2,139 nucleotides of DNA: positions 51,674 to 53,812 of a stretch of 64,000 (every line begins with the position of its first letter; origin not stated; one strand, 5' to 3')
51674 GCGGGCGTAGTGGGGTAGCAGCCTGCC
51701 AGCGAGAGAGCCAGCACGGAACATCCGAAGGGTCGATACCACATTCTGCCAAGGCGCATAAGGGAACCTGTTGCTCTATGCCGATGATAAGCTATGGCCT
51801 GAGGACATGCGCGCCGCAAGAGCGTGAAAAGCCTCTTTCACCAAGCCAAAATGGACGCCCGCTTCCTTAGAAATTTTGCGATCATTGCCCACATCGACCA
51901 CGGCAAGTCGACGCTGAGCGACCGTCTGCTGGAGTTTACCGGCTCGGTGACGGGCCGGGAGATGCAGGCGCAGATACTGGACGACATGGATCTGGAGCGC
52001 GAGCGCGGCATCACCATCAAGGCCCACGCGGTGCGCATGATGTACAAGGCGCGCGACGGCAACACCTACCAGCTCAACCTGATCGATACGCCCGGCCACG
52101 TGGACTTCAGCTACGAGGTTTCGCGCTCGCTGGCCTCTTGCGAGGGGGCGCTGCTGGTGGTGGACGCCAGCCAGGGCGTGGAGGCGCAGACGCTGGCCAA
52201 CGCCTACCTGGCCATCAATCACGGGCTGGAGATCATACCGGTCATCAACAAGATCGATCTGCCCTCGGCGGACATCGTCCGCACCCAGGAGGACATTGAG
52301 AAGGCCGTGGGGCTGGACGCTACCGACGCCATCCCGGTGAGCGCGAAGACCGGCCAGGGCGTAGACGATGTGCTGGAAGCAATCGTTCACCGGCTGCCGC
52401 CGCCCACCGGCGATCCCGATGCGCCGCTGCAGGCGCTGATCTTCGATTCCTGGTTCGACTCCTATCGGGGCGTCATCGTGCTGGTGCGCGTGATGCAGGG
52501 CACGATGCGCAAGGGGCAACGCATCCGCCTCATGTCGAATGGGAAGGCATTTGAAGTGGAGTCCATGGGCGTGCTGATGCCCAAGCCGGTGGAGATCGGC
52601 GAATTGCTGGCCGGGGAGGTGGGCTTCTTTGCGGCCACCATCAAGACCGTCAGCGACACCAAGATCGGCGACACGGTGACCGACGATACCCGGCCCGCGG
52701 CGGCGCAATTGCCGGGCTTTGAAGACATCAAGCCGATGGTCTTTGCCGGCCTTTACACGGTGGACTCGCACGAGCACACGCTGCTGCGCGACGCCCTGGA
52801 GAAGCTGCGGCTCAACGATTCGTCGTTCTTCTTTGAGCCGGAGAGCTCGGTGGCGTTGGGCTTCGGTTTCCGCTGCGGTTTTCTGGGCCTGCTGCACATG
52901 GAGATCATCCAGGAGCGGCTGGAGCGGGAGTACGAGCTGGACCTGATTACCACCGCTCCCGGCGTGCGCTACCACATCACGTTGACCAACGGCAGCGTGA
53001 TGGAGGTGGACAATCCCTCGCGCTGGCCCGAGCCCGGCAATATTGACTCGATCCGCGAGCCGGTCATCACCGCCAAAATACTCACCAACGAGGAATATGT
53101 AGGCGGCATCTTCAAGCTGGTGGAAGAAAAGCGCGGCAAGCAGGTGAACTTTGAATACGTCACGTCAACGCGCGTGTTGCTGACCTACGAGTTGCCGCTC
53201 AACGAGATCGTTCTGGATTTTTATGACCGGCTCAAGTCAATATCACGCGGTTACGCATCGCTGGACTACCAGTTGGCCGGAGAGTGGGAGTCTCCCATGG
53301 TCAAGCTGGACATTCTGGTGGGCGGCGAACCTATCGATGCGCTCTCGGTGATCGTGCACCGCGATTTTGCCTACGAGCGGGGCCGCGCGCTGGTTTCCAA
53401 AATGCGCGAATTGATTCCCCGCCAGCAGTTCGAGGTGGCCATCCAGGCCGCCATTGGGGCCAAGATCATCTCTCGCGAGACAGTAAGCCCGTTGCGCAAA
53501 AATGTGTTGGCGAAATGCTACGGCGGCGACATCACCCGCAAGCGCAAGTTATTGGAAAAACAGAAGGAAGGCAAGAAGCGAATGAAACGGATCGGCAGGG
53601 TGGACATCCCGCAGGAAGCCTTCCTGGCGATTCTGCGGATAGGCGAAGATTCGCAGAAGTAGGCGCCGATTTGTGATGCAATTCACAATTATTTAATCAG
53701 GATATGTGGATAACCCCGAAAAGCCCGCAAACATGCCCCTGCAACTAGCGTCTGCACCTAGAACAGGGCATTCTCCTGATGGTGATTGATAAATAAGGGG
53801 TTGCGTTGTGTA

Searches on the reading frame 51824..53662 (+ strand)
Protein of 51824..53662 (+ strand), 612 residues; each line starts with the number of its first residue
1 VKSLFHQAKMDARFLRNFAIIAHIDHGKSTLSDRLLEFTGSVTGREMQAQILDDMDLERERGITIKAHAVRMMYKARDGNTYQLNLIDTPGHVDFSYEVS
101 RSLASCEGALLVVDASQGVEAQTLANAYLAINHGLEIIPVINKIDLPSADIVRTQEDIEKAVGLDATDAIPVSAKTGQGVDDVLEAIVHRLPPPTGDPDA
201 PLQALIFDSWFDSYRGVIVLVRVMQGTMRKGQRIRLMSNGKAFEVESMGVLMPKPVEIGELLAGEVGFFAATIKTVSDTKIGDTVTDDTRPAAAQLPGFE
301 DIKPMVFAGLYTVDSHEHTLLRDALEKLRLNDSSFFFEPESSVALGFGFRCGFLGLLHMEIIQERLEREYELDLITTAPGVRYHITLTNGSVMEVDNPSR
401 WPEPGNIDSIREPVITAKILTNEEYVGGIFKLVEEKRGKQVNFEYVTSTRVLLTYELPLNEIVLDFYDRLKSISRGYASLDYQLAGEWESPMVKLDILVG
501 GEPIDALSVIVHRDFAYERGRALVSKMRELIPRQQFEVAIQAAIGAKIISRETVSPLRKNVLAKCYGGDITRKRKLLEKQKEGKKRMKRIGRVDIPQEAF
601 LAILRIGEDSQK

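Call 12: search_protein_families(library=pfam, proteins=[window:51824-53662:+], max_evalue=0.01)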
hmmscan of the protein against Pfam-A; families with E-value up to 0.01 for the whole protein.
window:51824-53662:+ (612 aa): 10 families
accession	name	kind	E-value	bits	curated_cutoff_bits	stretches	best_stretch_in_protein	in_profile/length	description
PF00009.33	GTP_EFTU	-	5.3e-56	189.6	26.5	1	15-192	3-187/188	Elongation factor Tu GTP binding domain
PF06421.17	LepA_C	-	2.7e-50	169.4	29.7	1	500-605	2-107/107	GTP-binding protein LepA C-terminus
PF00679.30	EFG_C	-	1.8e-16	60.3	27.9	1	410-486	2-77/89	Elongation factor G C-terminus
PF03144.31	GTP_EFTU_D2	-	1.2e-10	42.1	30.3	1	216-286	1-73/73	Elongation factor Tu domain 2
PF00071.28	Ras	-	1.4e-06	28.4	21.6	1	64-190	31-159/162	Ras family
PF22042.2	EF-G_D2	-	6.8e-06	26.5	27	1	201-286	1-82/84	Elongation factor G domain 2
PF01926.29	MMR_HSR1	-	0.00056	20.4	21.9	1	20-143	4-113/113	50S ribosome-binding GTPase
PF16897.10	MMR_HSR1_Xtn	-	0.0022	18.4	35.2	1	136-191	57-104/106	C-terminal region of MMR_HSR1 domain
PF10662.15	PduV-EutP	-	0.0058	16.9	21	0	71-186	25-140/143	Ethanolamine utilisation - propanediol utilisation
PF14492.12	EFG_III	-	0.0072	16.8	27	0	304-376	4-73/75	Elongation Factor G, domain III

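Call 13: find_related_loci(query=window:51824-53662:+, collection=genome_contigs, flank=4000)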
Query window:51824-53662:+ (612 aa) in genome_contigs; peptide patterns used: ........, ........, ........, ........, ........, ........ (x = any residue, [..] = any of these).
600 stretches matched a pattern (row limit reached: there are more); 598 encode a relative of the query (tblastn E <= 1e-3); the best 80 are kept; 80 distinct loci.
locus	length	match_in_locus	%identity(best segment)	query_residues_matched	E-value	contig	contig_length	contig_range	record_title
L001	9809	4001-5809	92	10-612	0e+0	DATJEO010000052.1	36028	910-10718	MAG TPA_asm: Terracidiphilus sp. isolate SMAG_U15435 k141_93312, whole genome shotgun sequence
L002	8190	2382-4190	91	10-612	0e+0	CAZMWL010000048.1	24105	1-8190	MAG TPA_asm: uncultured Terracidiphilus sp. isolate binchicken_co3_222 genome assembly, contig: NODE_6559_length_24105_c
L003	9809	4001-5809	85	10-612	0e+0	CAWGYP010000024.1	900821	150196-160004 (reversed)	MAG: uncultured Acidobacteriaceae bacterium isolate MFD01716.bin.1.166 genome assembly, contig: contig_9605, whole genom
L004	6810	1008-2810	81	9-609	0e+0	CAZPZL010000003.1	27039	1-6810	MAG TPA_asm: uncultured Granulicella sp. isolate binchicken_co3_305 genome assembly, contig: NODE_5502_length_27039_cov_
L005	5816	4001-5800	82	10-609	0e+0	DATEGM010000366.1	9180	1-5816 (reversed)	MAG TPA_asm: Terriglobales bacterium isolate SMAG_U8785 k141_105989, whole genome shotgun sequence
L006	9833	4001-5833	80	1-611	0e+0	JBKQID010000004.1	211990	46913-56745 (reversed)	MAG: Candidatus Sulfotelmatobacter sp. isolate BAr1A1B1C__bin_42 BAr1A1B1C_000000026017, whole genome shotgun sequence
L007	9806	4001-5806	80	10-611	0e+0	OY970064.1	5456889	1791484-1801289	MAG: uncultured Acidobacteriaceae bacterium isolate MFD06092.bin.c.1 genome assembly, chromosome: 1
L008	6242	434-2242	81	6-608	0e+0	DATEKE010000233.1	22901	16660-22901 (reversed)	MAG TPA_asm: Terriglobales bacterium isolate SMAG_U8882 k141_1826027, whole genome shotgun sequence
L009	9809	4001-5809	84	8-610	0e+0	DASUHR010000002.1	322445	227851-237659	MAG TPA_asm: Silvibacterium sp. isolate SMAG_U1439 k141_1579667, whole genome shotgun sequence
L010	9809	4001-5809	79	10-612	0e+0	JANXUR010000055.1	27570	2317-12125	MAG: Acidobacteriaceae bacterium isolate 340R_metabat_142 340R_k141_345500, whole genome shotgun sequence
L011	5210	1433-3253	71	5-610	0e+0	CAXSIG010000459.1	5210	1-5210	MAG: uncultured Bryobacteraceae bacterium isolate private_X5_metawrap_bin.3 genome assembly, contig: private_X5_metawrap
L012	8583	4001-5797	70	10-608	0e+0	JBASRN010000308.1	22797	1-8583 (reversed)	MAG: Blastocatellia bacterium isolate MFD13521_ilm_asm_bin1 k127_76818, whole genome shotgun sequence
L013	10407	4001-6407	69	10-608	0e+0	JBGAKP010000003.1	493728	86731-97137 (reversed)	MAG: Pyrinomonadaceae bacterium isolate MAG_AAO_H10.9 AAOH10-9_opera_contig_55, whole genome shotgun sequence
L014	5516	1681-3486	68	10-611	0e+0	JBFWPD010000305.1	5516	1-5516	MAG: Vicinamibacterales bacterium isolate CA_2019_TPBF_151 NODE_56500_length_5516_cov_2.984784_TPBF, whole genome shotgu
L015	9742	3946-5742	69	10-608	0e+0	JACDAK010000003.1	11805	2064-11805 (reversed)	MAG: Blastocatellia bacterium isolate MGR_bin254 SD2897-2912_k127_3704365, whole genome shotgun sequence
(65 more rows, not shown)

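Call 40: search_protein_families(library=pfam, proteins=[L007:7814-9265:-, L007:6420-7352:-, L007:5810-6310:+, L010:6698-8098:-, L004:3810-5117:+, L003:6162-6974:-, L009:5972-6574:-, L006:5960-6979:+, L008:2255-2923:+], max_evalue=0.001)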
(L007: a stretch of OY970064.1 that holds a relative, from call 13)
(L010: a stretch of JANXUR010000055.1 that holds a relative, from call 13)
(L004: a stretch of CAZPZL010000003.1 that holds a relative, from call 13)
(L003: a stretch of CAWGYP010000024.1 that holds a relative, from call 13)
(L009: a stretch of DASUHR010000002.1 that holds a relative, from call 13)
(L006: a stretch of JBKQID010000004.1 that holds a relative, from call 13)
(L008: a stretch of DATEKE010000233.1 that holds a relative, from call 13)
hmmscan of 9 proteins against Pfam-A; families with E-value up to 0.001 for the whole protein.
L007:7814-9265:- (483 aa): 3 families
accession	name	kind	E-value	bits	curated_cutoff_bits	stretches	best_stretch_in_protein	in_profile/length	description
PF03796.21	DnaB_C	-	3.6e-108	361.2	27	1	215-473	1-255/255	DnaB-like helicase C terminal domain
PF00772.26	DnaB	-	2.3e-31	108.3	23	1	40-141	2-103/103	DnaB-like helicase N terminal domain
PF13481.12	AAA_25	-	1.3e-09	38.4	27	1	231-395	31-191/195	AAA domain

L007:6420-7352:- (310 aa): 0 families

L007:5810-6310:+ (166 aa): 1 family
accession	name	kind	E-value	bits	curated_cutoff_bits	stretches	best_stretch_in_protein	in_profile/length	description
PF03544.19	TonB_C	-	2.3e-12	47.6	24.6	1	71-144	3-78/79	Gram-negative bacterial TonB protein C-terminal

L010:6698-8098:- (466 aa): 3 families
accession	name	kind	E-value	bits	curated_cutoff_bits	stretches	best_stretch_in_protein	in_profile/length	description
PF03796.21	DnaB_C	-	8.2e-103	343.7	27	1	191-453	1-254/255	DnaB-like helicase C terminal domain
PF00772.26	DnaB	-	4.6e-29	100.9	23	1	16-117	2-103/103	DnaB-like helicase N terminal domain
PF13481.12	AAA_25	-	1.7e-08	34.8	27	1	206-373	29-190/195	AAA domain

L004:3810-5117:+ (435 aa): 3 families
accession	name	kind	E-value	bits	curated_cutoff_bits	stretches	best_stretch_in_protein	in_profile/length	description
PF00712.24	DNA_pol3_beta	-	9.4e-29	100.4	24.4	1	64-181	2-120/120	DNA polymerase III beta subunit, N-terminal domain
PF02767.21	DNA_pol3_beta_2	-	4.3e-24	85.5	27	1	191-308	2-116/116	DNA polymerase III beta subunit, central domain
PF02768.20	DNA_pol3_beta_3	-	3e-22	79.1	27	1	312-434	3-121/121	DNA polymerase III beta subunit, C-terminal domain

L003:6162-6974:- (270 aa): 1 family
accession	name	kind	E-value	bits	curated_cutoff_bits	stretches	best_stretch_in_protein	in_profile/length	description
PF03938.19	OmpH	-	5.4e-23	82.2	32.4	1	84-226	1-140/141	Outer membrane protein (OmpH-like)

L009:5972-6574:- (200 aa): 0 families

L006:5960-6979:+ (339 aa): 7 families
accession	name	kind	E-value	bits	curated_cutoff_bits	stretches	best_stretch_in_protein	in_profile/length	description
PF20434.5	BD-FAE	-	3.5e-62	210.2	26.8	1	77-289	1-215/215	BD-FAE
PF07859.19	Abhydrolase_3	-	1.7e-21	77.4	25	1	92-307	1-207/210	alpha/beta hydrolase fold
PF00326.27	Peptidase_S9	-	5.4e-18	65.7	22.6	1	217-330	95-211/213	Prolyl oligopeptidase family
PF00135.34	COesterase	-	6.9e-10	38.9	27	1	77-177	88-199/515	Carboxylesterase family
PF08386.16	Abhydrolase_4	-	4.1e-07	30.5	21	1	260-327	31-93/103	TAP-like protein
PF01738.24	DLH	-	5.3e-07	29.9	21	1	237-314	125-194/217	Dienelactone hydrolase family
PF02230.22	Abhydrolase_2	-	0.0003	21.1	23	0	264-307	157-200/217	Phospholipase/Carboxylesterase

L008:2255-2923:+ (222 aa): 0 families

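Call 44: find_homologous_proteins(query=L004:3810-5114:+, max_evalue=1e-30)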
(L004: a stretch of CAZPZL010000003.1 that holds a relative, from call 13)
Query L004:3810-5114:+ (435 aa): 8000 proteins with E <= 1e-30 among 8000 candidates; the best 120 are listed.
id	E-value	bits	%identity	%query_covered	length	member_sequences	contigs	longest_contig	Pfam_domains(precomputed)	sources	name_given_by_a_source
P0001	1.8e-230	783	88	94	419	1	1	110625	PF00712.25,PF02768.21,PF02767.22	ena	-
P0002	6.1e-230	781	88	94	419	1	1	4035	PF00712.25,PF02768.21,PF02767.22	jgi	jgi:DNA polymerase-3 subunit beta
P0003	7.0e-230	781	92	89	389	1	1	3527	PF00712.25,PF02768.21,PF02767.22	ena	-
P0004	3.9e-225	765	87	94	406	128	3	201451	PF00712.25,PF02768.21,PF02767.22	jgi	jgi:DNA polymerase-3 subunit beta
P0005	2.0e-224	763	91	89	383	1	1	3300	PF00712.25,PF02768.21,PF02767.22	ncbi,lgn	-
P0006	7.0e-224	761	91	89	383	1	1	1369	PF00712.25,PF02768.21,PF02767.22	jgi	jgi:DNA polymerase-3 subunit beta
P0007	9.8e-224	761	86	94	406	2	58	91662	PF00712.25,PF02768.21,PF02767.22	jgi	jgi:DNA polymerase-3 subunit beta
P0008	1.2e-223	760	87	94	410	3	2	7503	PF00712.25,PF02768.21,PF02767.22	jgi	jgi:DNA polymerase-3 subunit beta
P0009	7.2e-223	758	86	94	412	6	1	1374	PF00712.25,PF02768.21,PF02767.22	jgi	-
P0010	1.2e-222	757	86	94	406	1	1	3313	PF00712.25,PF02768.21,PF02767.22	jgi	jgi:DNA polymerase-3 subunit beta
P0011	1.4e-222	757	91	87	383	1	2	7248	PF00712.25,PF02768.21,PF02767.22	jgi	jgi:DNA polymerase-3 subunit beta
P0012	1.9e-222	756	86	94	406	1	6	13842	PF00712.25,PF02768.21,PF02767.22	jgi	jgi:DNA polymerase-3 subunit beta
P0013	2.2e-222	756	86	94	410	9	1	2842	PF00712.25,PF02768.21,PF02767.22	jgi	jgi:DNA polymerase-3 subunit beta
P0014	2.3e-222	756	87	94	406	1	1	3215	PF00712.25,PF02768.21,PF02767.22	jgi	jgi:DNA polymerase-3 subunit beta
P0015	3.4e-222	756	90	89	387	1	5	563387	PF00712.25,PF02768.21,PF02767.22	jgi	jgi:DNA polymerase-3 subunit beta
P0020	1.5e-221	753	89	89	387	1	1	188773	PF00712.25,PF02768.21,PF02767.22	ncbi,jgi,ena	jgi:DNA polymerase-3 subunit beta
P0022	3.5e-221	752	90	87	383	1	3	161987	PF00712.25,PF02768.21,PF02767.22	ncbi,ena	-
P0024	3.8e-221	752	89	89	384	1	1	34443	PF00712.25,PF02768.21,PF02767.22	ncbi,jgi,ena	jgi:DNA polymerase-3 subunit beta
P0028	2.2e-220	750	89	90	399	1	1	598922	PF00712.25,PF02768.21,PF02767.22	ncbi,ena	-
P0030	2.5e-220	749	90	88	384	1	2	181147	PF00712.25,PF02768.21,PF02767.22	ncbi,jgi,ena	jgi:DNA polymerase-3 subunit beta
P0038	6.6e-220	748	91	86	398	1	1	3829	PF00712.25,PF02768.21,PF02767.22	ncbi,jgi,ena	jgi:DNA polymerase-3 subunit beta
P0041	9.7e-220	747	90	88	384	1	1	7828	PF00712.25,PF02768.21,PF02767.22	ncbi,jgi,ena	jgi:DNA polymerase-3 subunit beta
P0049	2.5e-219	746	91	86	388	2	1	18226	PF00712.25,PF02768.21,PF02767.22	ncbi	-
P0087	1.9e-217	740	90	86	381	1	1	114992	PF00712.25,PF02768.21,PF02767.22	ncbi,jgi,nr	ncbi:MAG TPA: DNA polymerase III subunit beta [Acidobacteriaceae bacterium]|jgi:DNA polymerase-3 sub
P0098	8.6e-217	738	87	89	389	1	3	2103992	PF00712.25,PF02768.21,PF02767.22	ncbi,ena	ncbi:MAG: DNA polymerase III subunit beta [Acidobacteriaceae bacterium]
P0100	9.7e-217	738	89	86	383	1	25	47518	PF00712.25,PF02768.21,PF02767.22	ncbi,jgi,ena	jgi:DNA polymerase-3 subunit beta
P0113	5.5e-216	735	86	91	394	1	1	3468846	PF00712.25,PF02768.21,PF02767.22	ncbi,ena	-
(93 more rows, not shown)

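Call 45: find_encoding_contigs(protein=P0113, flank=10000, max_places=2)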
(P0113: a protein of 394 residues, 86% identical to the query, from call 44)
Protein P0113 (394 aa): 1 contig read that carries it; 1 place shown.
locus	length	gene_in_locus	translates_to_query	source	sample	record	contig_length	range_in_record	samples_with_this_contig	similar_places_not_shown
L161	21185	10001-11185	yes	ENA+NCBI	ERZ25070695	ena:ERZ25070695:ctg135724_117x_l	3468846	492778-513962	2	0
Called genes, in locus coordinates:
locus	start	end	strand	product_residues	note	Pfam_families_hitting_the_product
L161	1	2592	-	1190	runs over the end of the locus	PF13620:CarboxypepD_reg, PF25183:OMP_b-brl_4, PF00593:TonB_dep_Rec_b-barrel (weak)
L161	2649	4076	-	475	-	PF01554:MatE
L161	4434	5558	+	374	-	-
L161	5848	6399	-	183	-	PF08002:DUF1697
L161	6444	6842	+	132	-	PF00825:Ribonuclease_P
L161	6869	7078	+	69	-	PF01809:YidD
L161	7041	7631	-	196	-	-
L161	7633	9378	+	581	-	PF14849:YidC_periplas, PF02096:60KD_IMP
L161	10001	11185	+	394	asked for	PF00712:DNA_pol3_beta, PF02767:DNA_pol3_beta_2, PF02768:DNA_pol3_beta_3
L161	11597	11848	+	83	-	-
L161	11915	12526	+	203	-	-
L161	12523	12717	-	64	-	PF06348:DUF1059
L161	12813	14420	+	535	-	-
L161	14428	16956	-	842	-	PF00488:MutS_V, PF20297:MSSS (weak), PF01713:Smr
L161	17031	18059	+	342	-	PF00296:Bac_luciferase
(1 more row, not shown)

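Call 46: find_encoding_contigs(protein=P0098, flank=10000, max_places=2)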
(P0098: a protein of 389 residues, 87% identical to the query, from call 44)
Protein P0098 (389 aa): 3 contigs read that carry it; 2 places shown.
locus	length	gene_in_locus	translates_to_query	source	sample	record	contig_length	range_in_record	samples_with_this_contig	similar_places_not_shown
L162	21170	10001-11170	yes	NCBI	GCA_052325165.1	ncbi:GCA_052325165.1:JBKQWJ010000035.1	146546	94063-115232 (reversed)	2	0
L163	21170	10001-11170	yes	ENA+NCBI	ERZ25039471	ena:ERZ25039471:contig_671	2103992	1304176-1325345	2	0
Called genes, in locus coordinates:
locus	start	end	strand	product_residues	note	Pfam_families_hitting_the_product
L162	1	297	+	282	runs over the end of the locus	-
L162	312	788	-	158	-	PF01288:HPPK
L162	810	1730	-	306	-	PF03331:LpxC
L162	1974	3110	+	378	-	PF04389:Peptidase_M28 (faint), PF01546:Peptidase_M20, PF07687:M20_dimer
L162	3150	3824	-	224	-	PF00226:DnaJ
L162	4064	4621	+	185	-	PF08207:EFP_N, PF01132:EFP, PF09285:Elong-fact-P_C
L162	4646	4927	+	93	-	PF00708:Acylphosphatase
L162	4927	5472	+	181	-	PF00156:Pribosyltran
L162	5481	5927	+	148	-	-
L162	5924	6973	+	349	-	PF08240:ADH_N, PF00107:ADH_zinc_N, PF13602:ADH_zinc_N_2 (weak)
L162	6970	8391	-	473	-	PF00890:FAD_binding_2, PF01134:GIDA (weak), PF01266:DAO (weak), PF07992:Pyr_redox_2, PF12831:FAD_oxidored, PF13738:Pyr_redox_3, PF00070:Pyr_redox, PF02852:Pyr_redox_dim, +5 more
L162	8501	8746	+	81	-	-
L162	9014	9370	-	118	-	PF01370:Epimerase, PF05368:NmrA, PF13460:NAD_binding_10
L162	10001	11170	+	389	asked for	PF00712:DNA_pol3_beta, PF02767:DNA_pol3_beta_2, PF02768:DNA_pol3_beta_3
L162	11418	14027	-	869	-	PF00488:MutS_V, PF20297:MSSS, PF01713:Smr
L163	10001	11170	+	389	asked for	PF00712:DNA_pol3_beta, PF02767:DNA_pol3_beta_2, PF02768:DNA_pol3_beta_3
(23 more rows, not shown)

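Call 48: find_encoding_contigs(protein=P0004, flank=10000, max_places=3)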
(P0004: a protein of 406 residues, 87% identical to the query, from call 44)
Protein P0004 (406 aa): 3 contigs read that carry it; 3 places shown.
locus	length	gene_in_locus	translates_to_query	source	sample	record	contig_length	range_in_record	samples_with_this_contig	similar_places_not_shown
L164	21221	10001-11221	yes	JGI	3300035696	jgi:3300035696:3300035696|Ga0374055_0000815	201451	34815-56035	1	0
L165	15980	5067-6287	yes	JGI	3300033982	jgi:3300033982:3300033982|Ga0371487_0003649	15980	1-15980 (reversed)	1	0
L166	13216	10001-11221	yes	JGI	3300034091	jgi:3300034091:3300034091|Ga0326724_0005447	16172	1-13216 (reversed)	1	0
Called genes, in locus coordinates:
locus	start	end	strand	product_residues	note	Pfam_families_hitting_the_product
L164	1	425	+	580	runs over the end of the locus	PF01120:Alpha_L_fucos, PF16757:Fucosidase_C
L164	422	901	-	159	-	PF01288:HPPK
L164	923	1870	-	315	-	PF03331:LpxC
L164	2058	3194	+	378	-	PF04389:Peptidase_M28 (faint), PF01546:Peptidase_M20, PF07687:M20_dimer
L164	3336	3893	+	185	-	PF08207:EFP_N, PF01132:EFP, PF09285:Elong-fact-P_C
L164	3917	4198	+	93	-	PF00708:Acylphosphatase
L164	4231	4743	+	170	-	PF00156:Pribosyltran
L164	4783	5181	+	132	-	-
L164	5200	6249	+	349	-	PF08240:ADH_N, PF00107:ADH_zinc_N, PF13602:ADH_zinc_N_2 (weak)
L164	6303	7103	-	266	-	PF12543:DUF3738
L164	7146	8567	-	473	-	PF00890:FAD_binding_2 (weak), PF01134:GIDA, PF03486:HI0933_like (weak), PF07992:Pyr_redox_2, PF12831:FAD_oxidored, PF13738:Pyr_redox_3, PF00070:Pyr_redox, PF02852:Pyr_redox_dim, +5 more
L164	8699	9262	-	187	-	PF05368:NmrA (weak), PF13460:NAD_binding_10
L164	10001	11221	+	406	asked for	PF00712:DNA_pol3_beta, PF02767:DNA_pol3_beta_2, PF02768:DNA_pol3_beta_3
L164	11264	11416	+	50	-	-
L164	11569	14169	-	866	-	PF00488:MutS_V, PF20297:MSSS, PF01713:Smr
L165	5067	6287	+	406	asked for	PF00712:DNA_pol3_beta, PF02767:DNA_pol3_beta_2, PF02768:DNA_pol3_beta_3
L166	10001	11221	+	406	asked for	PF00712:DNA_pol3_beta, PF02767:DNA_pol3_beta_2, PF02768:DNA_pol3_beta_3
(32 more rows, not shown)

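Call 49: find_encoding_contigs(protein=P0007, flank=10000, max_places=3)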
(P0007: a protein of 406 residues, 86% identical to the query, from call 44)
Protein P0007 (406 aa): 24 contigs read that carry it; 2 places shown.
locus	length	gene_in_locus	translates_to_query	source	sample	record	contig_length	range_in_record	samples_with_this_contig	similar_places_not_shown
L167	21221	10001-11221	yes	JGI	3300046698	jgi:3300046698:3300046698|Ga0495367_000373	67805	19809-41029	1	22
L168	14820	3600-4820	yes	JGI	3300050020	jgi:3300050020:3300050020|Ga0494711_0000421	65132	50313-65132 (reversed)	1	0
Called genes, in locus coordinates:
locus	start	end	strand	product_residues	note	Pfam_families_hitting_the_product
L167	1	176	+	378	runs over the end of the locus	PF04389:Peptidase_M28 (faint), PF01546:Peptidase_M20, PF07687:M20_dimer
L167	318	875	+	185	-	PF08207:EFP_N, PF01132:EFP, PF09285:Elong-fact-P_C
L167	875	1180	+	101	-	PF00708:Acylphosphatase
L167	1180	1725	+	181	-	PF00156:Pribosyltran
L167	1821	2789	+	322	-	PF03544:TonB_C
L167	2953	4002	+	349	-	PF08240:ADH_N, PF00107:ADH_zinc_N, PF13602:ADH_zinc_N_2 (weak)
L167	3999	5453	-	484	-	PF00890:FAD_binding_2 (weak), PF03486:HI0933_like (weak), PF07992:Pyr_redox_2, PF12831:FAD_oxidored (weak), PF13450:NAD_binding_8 (weak), PF13738:Pyr_redox_3, PF00070:Pyr_redox, PF02852:Pyr_redox_dim, +3 more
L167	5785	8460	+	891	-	-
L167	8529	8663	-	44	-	-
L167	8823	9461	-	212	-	PF01370:Epimerase (weak), PF05368:NmrA, PF13460:NAD_binding_10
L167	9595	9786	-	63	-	-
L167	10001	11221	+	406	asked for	PF00712:DNA_pol3_beta, PF02767:DNA_pol3_beta_2, PF02768:DNA_pol3_beta_3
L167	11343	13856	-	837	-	PF00488:MutS_V, PF20297:MSSS, PF01713:Smr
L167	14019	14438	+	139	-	-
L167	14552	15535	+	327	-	PF00490:ALAD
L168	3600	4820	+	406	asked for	PF00712:DNA_pol3_beta, PF02767:DNA_pol3_beta_2, PF02768:DNA_pol3_beta_3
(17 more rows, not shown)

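Call 52: find_encoding_contigs(protein=P0001, flank=10000, max_places=1)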
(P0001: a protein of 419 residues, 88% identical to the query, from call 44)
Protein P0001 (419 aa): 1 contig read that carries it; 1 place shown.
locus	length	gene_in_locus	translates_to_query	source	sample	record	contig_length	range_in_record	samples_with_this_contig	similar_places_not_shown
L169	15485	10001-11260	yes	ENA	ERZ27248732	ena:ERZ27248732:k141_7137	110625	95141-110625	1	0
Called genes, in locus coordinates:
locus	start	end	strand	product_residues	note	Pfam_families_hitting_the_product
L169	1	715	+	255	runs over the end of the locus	PF07722:Peptidase_C26, PF00117:GATase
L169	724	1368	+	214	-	PF02527:GidB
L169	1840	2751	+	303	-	PF10609:ParA (weak), PF00142:Fer4_NifH (weak), PF01656:CbiA, PF02374:ArsA_ATPase (faint), PF06564:CBP_BcsQ (weak), PF09140:MipZ (faint), PF13614:AAA_31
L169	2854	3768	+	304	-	PF02195:ParB_N, PF17762:HTH_ParB, PF23552:ParB_C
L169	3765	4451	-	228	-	PF09365:DUF2461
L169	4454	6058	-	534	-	PF00364:Biotin_lipoyl, PF25917:BSH_RND (faint), PF25919:BSH_CusB (faint), PF25984:BSH_YknX (faint), PF25997:BSH_YhbJ (weak), PF00364:Biotin_lipoyl, PF02817:E3_binding, PF00198:2-oxoacid_dh, +2 more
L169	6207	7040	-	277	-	PF21948:LplA-B_cat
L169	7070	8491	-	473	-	PF00890:FAD_binding_2, PF01134:GIDA, PF07992:Pyr_redox_2, PF12831:FAD_oxidored, PF13450:NAD_binding_8, PF13738:Pyr_redox_3, PF00070:Pyr_redox, PF02852:Pyr_redox_dim, +7 more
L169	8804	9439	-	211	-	PF01370:Epimerase, PF05368:NmrA, PF13460:NAD_binding_10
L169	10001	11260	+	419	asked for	PF00712:DNA_pol3_beta, PF02767:DNA_pol3_beta_2, PF02768:DNA_pol3_beta_3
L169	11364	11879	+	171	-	PF00731:AIRC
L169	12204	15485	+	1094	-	?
